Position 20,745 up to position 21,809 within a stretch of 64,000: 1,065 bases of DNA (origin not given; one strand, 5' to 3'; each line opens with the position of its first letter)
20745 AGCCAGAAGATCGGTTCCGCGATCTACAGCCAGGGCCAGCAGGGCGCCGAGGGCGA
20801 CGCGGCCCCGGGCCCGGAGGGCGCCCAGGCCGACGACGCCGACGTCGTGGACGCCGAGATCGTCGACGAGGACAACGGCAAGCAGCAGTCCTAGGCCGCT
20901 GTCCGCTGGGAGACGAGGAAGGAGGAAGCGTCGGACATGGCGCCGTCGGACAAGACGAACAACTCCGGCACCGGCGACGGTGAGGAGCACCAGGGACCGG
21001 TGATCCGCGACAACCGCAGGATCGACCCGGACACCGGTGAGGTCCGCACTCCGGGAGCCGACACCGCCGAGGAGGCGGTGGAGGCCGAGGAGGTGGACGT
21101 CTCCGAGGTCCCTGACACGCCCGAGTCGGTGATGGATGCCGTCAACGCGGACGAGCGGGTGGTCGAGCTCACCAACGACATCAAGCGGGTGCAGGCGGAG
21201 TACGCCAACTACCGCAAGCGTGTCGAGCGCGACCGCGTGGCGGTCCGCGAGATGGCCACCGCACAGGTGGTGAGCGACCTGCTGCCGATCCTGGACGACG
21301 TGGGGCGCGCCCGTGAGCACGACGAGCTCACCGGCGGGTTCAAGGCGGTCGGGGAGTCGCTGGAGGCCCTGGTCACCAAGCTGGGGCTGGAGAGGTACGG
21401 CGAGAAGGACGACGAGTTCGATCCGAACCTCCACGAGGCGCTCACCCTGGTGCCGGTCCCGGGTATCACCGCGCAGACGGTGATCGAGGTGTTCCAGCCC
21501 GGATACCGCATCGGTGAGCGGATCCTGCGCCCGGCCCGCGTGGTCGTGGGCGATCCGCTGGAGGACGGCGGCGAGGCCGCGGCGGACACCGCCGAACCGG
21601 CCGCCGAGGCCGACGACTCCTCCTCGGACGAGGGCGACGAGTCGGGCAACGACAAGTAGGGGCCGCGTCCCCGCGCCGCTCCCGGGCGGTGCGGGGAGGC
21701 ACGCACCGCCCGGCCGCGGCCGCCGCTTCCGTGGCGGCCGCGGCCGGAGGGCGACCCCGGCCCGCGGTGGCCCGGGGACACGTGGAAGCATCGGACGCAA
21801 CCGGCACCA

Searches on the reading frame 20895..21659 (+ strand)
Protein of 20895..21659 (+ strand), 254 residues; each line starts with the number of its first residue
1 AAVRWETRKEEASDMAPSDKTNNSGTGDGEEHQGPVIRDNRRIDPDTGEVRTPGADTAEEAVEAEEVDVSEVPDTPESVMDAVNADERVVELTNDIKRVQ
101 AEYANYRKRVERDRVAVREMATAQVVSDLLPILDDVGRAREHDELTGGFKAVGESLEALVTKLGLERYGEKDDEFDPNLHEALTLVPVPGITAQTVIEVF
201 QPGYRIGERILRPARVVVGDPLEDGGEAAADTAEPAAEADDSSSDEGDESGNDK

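Call 79: search_protein_families(library=pfam, proteins=[window:20895-21659:+], max_evalue=0.00001)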
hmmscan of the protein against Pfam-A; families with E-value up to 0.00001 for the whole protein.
window:20895-21659:+ (254 aa): 1 family
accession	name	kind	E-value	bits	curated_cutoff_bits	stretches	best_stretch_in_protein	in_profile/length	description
PF01025.24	GrpE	-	3.1e-32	112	25.8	1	84-219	22-164/165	GrpE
